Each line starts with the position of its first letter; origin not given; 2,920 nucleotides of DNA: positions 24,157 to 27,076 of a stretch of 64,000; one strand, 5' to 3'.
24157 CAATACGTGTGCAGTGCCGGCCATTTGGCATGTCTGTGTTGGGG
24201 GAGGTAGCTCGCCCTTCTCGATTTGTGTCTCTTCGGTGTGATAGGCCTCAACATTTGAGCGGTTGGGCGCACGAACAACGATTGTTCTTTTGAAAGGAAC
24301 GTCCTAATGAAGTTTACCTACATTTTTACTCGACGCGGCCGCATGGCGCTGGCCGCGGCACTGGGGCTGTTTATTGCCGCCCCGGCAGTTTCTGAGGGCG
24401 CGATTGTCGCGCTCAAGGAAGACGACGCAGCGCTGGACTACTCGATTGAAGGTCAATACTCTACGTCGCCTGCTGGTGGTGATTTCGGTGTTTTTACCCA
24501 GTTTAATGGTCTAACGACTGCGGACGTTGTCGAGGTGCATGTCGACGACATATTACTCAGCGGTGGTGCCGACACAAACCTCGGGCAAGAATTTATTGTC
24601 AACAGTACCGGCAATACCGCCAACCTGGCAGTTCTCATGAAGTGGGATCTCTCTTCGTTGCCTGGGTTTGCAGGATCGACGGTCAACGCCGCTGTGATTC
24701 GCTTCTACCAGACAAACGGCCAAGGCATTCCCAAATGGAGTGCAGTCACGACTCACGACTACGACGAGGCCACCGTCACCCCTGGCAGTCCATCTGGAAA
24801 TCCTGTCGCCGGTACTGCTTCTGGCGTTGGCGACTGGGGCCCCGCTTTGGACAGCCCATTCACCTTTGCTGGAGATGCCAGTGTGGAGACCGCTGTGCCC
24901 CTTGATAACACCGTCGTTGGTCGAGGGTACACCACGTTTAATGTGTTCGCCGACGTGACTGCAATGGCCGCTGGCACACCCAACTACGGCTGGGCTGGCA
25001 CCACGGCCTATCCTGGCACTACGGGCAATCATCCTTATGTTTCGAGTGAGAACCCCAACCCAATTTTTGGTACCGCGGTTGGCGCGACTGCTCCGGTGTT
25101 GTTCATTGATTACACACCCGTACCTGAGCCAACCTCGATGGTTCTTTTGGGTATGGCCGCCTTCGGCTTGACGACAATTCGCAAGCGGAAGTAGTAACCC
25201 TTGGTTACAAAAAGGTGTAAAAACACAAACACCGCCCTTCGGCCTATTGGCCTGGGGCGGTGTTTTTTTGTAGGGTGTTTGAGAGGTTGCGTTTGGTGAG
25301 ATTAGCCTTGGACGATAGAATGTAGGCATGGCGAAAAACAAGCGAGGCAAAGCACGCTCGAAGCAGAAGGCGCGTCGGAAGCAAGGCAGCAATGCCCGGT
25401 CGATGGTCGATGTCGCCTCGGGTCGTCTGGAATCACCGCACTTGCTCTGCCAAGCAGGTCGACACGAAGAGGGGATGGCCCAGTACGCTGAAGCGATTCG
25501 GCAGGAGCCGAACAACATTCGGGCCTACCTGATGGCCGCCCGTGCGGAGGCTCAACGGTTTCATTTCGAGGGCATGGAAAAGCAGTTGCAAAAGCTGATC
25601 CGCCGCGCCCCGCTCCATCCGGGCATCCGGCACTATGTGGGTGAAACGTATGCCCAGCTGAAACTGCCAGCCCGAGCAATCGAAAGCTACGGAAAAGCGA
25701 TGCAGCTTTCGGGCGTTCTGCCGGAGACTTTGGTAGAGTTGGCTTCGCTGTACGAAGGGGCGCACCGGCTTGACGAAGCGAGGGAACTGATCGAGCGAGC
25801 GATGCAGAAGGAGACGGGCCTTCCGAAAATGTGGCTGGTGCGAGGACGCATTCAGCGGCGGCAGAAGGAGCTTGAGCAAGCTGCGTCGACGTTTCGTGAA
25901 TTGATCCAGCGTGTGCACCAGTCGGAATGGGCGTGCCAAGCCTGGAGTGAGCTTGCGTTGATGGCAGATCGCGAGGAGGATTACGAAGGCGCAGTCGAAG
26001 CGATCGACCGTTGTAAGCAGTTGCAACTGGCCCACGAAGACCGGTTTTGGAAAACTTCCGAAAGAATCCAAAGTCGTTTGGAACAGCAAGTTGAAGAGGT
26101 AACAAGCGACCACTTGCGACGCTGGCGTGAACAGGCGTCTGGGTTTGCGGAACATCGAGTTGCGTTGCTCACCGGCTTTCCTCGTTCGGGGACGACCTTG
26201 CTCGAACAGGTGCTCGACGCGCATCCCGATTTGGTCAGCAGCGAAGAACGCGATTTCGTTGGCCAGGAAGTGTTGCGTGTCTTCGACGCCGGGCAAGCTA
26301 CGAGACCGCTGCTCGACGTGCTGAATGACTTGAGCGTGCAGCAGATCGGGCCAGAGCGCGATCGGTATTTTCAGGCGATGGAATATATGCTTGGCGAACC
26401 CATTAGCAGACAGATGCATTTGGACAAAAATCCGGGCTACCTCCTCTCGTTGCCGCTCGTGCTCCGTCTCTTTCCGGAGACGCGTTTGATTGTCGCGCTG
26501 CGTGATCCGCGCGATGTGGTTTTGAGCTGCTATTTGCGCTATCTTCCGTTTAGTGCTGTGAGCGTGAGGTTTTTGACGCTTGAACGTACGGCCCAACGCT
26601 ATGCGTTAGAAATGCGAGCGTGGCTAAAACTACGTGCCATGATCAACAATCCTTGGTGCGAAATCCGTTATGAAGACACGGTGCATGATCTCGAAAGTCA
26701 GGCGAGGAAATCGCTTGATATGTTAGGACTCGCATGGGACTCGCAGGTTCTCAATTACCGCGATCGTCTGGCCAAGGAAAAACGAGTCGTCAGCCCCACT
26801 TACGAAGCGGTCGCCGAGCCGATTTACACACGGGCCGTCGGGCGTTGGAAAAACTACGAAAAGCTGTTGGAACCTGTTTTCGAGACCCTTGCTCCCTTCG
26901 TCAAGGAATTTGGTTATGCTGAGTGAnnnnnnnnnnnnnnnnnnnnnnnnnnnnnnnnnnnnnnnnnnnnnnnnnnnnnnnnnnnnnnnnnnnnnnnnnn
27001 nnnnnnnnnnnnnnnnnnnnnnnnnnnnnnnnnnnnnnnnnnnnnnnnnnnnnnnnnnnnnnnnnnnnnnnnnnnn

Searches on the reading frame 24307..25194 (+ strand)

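Call 11: search_protein_families(library=pfam, proteins=[window:24307-25194:+])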
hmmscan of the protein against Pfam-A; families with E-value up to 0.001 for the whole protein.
window:24307-25194:+ (295 aa): 1 family
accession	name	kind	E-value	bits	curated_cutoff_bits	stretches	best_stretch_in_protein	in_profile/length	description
PF07589.16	PEP-CTERM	-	2.8e-05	24.5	20.7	1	271-294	1-23/24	PEP-CTERM motif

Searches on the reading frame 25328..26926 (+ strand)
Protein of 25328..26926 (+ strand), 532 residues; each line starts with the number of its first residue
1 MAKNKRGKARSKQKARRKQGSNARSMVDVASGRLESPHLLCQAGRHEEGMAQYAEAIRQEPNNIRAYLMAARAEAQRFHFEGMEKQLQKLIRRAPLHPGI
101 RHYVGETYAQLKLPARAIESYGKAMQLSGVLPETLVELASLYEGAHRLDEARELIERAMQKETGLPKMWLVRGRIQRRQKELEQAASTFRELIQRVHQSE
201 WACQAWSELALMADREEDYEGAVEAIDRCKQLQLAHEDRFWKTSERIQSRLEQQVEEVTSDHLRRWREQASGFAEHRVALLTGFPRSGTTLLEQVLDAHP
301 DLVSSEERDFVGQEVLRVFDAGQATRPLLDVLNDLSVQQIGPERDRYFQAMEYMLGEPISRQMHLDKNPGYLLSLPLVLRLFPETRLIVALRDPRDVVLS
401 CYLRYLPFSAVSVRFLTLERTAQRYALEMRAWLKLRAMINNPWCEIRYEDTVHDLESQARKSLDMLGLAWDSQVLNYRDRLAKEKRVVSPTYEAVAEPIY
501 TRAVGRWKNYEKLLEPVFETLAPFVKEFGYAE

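Call 11: search_protein_families(library=pfam, proteins=[window:25328-26926:+])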
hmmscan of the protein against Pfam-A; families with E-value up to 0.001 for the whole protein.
window:25328-26926:+ (532 aa): 13 families
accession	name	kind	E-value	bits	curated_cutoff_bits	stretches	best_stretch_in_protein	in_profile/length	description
PF13469.12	Sulfotransfer_3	-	5.9e-30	105.6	27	1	281-471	4-215/216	Sulfotransferase family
PF07719.23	TPR_2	-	2.4e-14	52.6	27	0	132-161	1-30/34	Tetratricopeptide repeat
PF13428.12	TPR_14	-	3.1e-10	40.1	23.5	0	132-174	1-43/44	Tetratricopeptide repeat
PF13181.12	TPR_8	-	9.4e-10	38.3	25.7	0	105-128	8-31/34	Tetratricopeptide repeat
PF13432.12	TPR_16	-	4.4e-09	37.1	32.7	1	137-195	2-60/65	Tetratricopeptide repeat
PF00515.34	TPR_1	-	1.4e-08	34.6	27.8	0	105-127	8-30/34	Tetratricopeptide repeat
PF00685.33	Sulfotransfer_1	-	1.9e-08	34.5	22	1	280-476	5-189/255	Sulfotransferase domain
PF14559.12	TPR_19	-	1.2e-07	32.3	25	0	114-171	7-64/68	Tetratricopeptide repeat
PF23914.1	TPR_CcmH_CycH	-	2.1e-05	24.9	42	0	105-198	57-153/158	Cytochrome c-type biogenesis protein H TPR domain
PF13431.12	TPR_17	-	5e-05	23.7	24.4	0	53-73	2-22/34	Tetratricopeptide repeat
PF13414.12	TPR_11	-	0.00018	21.6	26.8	0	39-68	3-32/42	TPR repeat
PF25063.1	ARM_TT21_C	-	0.00021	21.7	35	0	133-190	96-153/209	Tetratricopeptide repeat protein 21 C-terminal ARM domain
PF13424.12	TPR_12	-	0.0003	21.4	30.1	0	102-159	7-72/77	Tetratricopeptide repeat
